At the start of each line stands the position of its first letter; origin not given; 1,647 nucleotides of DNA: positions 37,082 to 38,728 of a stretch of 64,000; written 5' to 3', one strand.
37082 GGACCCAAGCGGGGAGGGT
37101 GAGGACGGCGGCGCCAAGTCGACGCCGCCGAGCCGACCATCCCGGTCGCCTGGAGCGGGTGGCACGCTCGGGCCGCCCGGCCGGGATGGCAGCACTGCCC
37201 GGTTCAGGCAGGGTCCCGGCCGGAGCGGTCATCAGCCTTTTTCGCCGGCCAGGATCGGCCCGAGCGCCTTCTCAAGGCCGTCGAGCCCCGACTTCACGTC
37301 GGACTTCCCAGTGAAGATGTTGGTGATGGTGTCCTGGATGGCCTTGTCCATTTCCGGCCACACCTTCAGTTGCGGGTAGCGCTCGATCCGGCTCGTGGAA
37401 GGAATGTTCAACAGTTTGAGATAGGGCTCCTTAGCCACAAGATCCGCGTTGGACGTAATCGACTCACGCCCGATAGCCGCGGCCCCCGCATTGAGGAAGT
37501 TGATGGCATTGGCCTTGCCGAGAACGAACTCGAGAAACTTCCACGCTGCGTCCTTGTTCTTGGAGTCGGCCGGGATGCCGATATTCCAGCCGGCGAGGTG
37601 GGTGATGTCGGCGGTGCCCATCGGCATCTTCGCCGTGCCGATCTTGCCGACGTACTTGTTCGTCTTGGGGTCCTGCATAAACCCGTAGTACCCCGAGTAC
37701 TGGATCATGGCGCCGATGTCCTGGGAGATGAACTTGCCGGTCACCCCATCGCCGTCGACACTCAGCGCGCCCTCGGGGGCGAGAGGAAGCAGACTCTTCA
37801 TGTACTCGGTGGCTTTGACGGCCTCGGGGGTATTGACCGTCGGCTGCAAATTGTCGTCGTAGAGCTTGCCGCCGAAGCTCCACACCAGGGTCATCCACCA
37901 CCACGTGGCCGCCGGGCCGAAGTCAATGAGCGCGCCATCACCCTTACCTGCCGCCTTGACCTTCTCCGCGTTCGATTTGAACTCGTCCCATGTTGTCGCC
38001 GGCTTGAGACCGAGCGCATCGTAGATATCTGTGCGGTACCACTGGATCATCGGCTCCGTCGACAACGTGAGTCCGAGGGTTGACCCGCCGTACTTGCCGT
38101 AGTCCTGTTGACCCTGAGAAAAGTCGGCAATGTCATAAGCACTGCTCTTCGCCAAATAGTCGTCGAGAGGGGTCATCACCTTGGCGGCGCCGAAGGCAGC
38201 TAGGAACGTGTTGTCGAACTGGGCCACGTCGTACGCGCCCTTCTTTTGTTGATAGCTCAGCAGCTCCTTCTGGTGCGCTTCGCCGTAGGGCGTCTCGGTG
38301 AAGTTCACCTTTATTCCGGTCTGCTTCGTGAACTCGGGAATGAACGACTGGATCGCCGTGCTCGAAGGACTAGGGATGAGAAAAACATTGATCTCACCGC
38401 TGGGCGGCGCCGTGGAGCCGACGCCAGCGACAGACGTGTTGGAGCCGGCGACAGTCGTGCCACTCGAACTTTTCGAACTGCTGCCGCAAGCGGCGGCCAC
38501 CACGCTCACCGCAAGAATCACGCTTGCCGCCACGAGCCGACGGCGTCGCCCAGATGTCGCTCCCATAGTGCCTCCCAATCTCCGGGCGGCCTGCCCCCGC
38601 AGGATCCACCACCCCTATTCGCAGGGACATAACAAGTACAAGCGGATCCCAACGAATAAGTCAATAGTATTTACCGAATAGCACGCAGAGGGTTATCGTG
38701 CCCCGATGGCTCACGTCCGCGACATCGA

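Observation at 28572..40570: Island cargo: tightly coupled importer plus deacetylase / dehydrogenase / aminotransferase / SIS locus that fits no pathway I can name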

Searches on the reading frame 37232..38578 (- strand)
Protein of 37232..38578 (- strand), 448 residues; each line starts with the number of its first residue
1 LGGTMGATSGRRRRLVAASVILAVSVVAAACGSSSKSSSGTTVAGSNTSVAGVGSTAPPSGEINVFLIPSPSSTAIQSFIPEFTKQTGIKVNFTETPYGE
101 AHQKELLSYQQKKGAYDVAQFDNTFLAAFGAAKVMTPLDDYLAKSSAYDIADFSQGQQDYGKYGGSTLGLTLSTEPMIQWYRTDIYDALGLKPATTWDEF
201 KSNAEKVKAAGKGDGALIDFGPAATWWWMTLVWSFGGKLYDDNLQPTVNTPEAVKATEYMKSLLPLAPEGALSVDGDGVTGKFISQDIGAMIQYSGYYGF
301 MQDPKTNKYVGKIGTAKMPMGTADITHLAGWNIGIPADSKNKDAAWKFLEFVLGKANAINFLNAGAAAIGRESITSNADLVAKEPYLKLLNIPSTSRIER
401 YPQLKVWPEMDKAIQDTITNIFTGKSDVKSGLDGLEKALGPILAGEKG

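Call 4: search_protein_families(library=pfam, proteins=[window:37232-38578:-], max_evalue=0.01)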
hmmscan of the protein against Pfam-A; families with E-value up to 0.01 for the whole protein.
window:37232-38578:- (448 aa): 2 families
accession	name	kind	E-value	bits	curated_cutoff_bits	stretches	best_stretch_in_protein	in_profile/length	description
PF01547.30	SBP_bac_1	-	1.6e-43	150.3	26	1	74-358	8-306/307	Bacterial extracellular solute-binding protein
PF13416.11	SBP_bac_8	-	1.8e-26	94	27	1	82-379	5-270/279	Bacterial extracellular solute-binding protein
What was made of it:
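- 37232..38578 (-): Lipoprotein solute-binding protein (lipobox AAAC at residues 28-31). SBP_bac_1, 1.6e-43 (call 4).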

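Call 5: search_protein_families(library=ncbifam, proteins=[window:37232-38578:-], max_evalue=0.01)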
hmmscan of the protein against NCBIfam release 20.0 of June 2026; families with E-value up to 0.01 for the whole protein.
window:37232-38578:- (448 aa): 5 families
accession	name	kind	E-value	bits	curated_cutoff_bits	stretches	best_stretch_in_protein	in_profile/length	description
TIGR03851.1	chitin_NgcE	equivalog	5.3e-05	22.3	399.65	1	155-214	141-200/450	N-acetylglucosamine/diacetylchitobiose ABC transporter substrate-binding protein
TIGR03850.1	bind_CPR_0540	equivalog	9.4e-05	21.2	299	0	332-429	325-422/437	carbohydrate ABC transporter substrate-binding protein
NF007011.0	PRK09474.1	equivalog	0.00033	19.6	291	1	69-437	39-392/396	maltose/maltodextrin ABC transporter substrate-binding protein MalE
NF007962.0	PRK10682.1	equivalog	0.0015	17.6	636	0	334-356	281-303/370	spermidine/putrescine ABC transporter substrate-binding protein PotF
NF007048.0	PRK09501.1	equivalog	0.0059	15.5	582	0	80-122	43-83/348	spermidine/putrescine ABC transporter substrate-binding protein PotD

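Call 11: search_solved_structures(query=window:37232-38578:-, max_evalue=0.001)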
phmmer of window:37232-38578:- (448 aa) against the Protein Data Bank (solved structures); distinct sequences matched with E-value up to 0.001: 36.
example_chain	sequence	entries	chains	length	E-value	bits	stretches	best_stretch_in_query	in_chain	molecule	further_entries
5iai_A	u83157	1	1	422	5.7e-32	114.5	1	71-434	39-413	Sugar ABC transporter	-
1eu8_A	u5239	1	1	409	2.4e-23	86.1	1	80-438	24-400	TREHALOSE/MALTOSE BINDING PROTEIN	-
5ysb_A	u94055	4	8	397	1.1e-18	70.8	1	63-436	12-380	Lin1841 protein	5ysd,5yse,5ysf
4rya_A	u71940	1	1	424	1.8e-16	63.5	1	73-408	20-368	ABC transporter substrate binding protein (Sorbitol)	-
7nbz_A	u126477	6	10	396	2.5e-16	63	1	146-443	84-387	Sulfoquinovosyl binding protein | Sulfoquinovosyl glycerol-binding protein SmoF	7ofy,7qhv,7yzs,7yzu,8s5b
6dtq_A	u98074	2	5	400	2e-15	60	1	131-434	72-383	maltose-binding protein MalE3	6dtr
9xf5_A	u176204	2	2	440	2.2e-13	53.3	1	19-439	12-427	ABC transporter substrate-binding protein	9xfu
4qrz_A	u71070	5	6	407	3e-13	52.8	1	79-435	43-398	ABC-TYPE SUGAR TRANSPORTER | ABC transporter, substrate binding protein (Sugar)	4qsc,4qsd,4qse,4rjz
3jzj_A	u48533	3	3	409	4.2e-13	52.4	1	76-353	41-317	Acarbose/maltose binding protein GacH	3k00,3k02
3k01_A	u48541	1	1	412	5.3e-13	52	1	77-353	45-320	Acarbose/maltose binding protein GacH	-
5f7v_A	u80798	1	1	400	1.2e-12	50.9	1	50-358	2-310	Lmo0181 protein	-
3uor_A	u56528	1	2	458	2e-11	46.8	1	73-205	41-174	ABC transporter sugar binding protein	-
7ape_A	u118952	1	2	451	2.1e-08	36.8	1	114-264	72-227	Lipoprotein (Sugar-binding) lpqY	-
5ci5_A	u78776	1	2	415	3.1e-08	36.3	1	82-424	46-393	Extracellular solute-binding protein family 1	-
7x0i_A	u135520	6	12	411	2e-07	33.7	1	113-361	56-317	CbpB | CpbB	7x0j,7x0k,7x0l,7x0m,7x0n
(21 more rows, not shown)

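Call 79: find_homologous_proteins(query=window:37232-38578:-, max_evalue=1e-20)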
Query window:37232-38578:- (448 aa): 599 proteins with E <= 1e-20 among 8000 candidates; the best 120 are listed.
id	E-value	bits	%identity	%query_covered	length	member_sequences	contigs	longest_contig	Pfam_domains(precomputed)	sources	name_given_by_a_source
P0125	7.7e-286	966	100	97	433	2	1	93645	PF13416.12,PF01547.31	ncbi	ncbi:MAG: sugar ABC transporter substrate-binding protein [Acidimicrobiales bacterium]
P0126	1.9e-228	777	78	99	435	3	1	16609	PF13416.12,PF01547.31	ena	-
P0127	8.6e-224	762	76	99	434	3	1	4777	PF13416.12,PF01547.31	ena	-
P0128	1.4e-203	695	78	87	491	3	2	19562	PF13416.12,PF01547.31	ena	-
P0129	2.3e-201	688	76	87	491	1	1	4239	PF01547.31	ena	-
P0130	8.5e-201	686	66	99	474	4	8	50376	PF13416.12,PF01547.31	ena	-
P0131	2.7e-199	681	66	98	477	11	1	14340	PF13416.12,PF01547.31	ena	-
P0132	2.6e-198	678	75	87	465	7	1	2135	PF13416.12,PF01547.31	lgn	-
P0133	3.8e-198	677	75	87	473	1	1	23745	PF13416.12,PF01547.31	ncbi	-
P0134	6.5e-198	676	66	99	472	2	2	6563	PF13416.12,PF01547.31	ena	-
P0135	1.4e-196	672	69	98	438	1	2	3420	PF13416.12,PF01547.31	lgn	-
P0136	4.1e-196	670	66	98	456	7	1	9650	PF13416.12,PF01547.31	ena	-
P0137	1.9e-195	668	65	99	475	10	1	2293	PF13416.12,PF01547.31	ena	-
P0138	3.3e-195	667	65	99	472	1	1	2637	PF13416.12,PF01547.31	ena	-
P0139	1.4e-194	665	74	87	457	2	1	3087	PF13416.12,PF01547.31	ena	-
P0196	4.0e-180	618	68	90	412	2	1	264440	PF13416.12,PF01547.31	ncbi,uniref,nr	ncbi:ABC transporter substrate-binding protein [Mesorhizobium neociceri]|uniref:Sugar ABC transporte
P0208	1.5e-178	612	69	86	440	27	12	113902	PF13416.12,PF01547.31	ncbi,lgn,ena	-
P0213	3.5e-178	611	68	86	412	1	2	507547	PF13416.12,PF01547.31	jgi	jgi:ABC-type glycerol-3-phosphate transport system substrate-binding protein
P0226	7.7e-177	607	65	92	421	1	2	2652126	PF13416.12,PF01547.31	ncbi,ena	-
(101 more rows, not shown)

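Call 80: find_encoding_contigs(protein=P0196, flank=10000, max_places=2)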
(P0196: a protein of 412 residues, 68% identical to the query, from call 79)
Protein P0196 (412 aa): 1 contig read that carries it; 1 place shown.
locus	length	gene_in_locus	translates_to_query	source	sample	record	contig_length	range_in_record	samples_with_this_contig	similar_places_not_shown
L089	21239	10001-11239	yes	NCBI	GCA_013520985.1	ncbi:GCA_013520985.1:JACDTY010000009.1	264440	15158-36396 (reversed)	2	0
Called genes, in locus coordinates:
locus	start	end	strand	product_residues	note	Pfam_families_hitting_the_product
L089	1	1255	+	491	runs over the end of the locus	PF00884:Sulfatase, PF01663:Phosphodiest (faint), PF16347:SGSH_C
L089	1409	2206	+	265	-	PF00149:Metallophos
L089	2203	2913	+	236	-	PF00702:Hydrolase, PF13419:HAD_2, PF13242:Hydrolase_like (weak)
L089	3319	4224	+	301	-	PF01869:BcrAD_BadFG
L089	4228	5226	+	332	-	PF01380:SIS (faint)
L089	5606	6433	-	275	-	PF01418:HTH_6, PF01380:SIS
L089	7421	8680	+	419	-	PF00890:FAD_binding_2, PF01266:DAO, PF13450:NAD_binding_8 (weak)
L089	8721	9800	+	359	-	PF02463:SMC_N (faint), PF00005:ABC_tran, PF13304:AAA_21 (faint), PF17912:OB_MalK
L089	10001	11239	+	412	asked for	PF01547:SBP_bac_1, PF13416:SBP_bac_8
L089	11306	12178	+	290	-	PF00528:BPD_transp_1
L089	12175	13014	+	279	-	PF00528:BPD_transp_1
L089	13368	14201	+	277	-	PF01418:HTH_6, PF01380:SIS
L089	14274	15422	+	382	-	PF00005:ABC_tran, PF08402:TOBE_2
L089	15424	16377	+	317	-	PF00528:BPD_transp_1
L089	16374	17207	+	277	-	PF00528:BPD_transp_1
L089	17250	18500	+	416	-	PF01547:SBP_bac_1, PF13416:SBP_bac_8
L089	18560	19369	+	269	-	PF00149:Metallophos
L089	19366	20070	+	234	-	PF00702:Hydrolase, PF13419:HAD_2, PF13242:Hydrolase_like (weak)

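Call 81: find_encoding_contigs(protein=P0226, flank=10000, max_places=2)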
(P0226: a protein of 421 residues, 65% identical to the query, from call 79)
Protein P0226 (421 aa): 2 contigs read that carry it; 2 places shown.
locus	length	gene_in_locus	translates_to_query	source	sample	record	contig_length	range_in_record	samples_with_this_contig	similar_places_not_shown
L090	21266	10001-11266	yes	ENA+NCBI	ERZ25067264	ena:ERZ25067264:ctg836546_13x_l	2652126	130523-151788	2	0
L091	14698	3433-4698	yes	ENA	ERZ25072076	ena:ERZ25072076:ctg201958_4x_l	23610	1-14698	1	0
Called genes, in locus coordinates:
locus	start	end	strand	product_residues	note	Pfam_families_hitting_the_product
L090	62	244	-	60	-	PF01625:PMSR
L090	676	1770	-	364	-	PF00872:Transposase_mut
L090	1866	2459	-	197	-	PF01625:PMSR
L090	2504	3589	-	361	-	PF13685:Fe-ADH_2, PF01761:DHQ_synthase (weak)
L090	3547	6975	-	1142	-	PF00930:DPPIV_N (faint), PF26549:Tricorn_N, PF26550:Tricorn_2nd (weak), PF07676:PD40 (weak), PF26549:Tricorn_N, PF01979:Amidohydro_1, PF07969:Amidohydro_3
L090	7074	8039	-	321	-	PF08450:SGL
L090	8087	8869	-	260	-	PF00106:adh_short, PF23441:SDR, PF08659:KR, PF13561:adh_short_C2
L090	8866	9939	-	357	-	PF13685:Fe-ADH_2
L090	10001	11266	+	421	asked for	PF01547:SBP_bac_1, PF13416:SBP_bac_8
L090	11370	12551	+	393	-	PF00005:ABC_tran, PF08402:TOBE_2 (faint), PF17912:OB_MalK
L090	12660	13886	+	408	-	PF01547:SBP_bac_1, PF13416:SBP_bac_8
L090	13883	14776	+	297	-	PF00528:BPD_transp_1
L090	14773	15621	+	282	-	PF00528:BPD_transp_1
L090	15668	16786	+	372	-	PF04055:Radical_SAM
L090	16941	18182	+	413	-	PF01168:Ala_racemase_N, PF14031:D-ser_dehydrat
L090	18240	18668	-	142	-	-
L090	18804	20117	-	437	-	PF01546:Peptidase_M20, PF07687:M20_dimer (weak)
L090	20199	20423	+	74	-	-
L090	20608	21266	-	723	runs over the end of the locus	PF13620:CarboxypepD_reg (weak)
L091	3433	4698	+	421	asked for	PF01547:SBP_bac_1, PF13416:SBP_bac_8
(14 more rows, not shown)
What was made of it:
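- Another lineage has a fold-III D-Ser-dehydratase-like PLP enzyme, an SDR and a lactonase (call 81).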
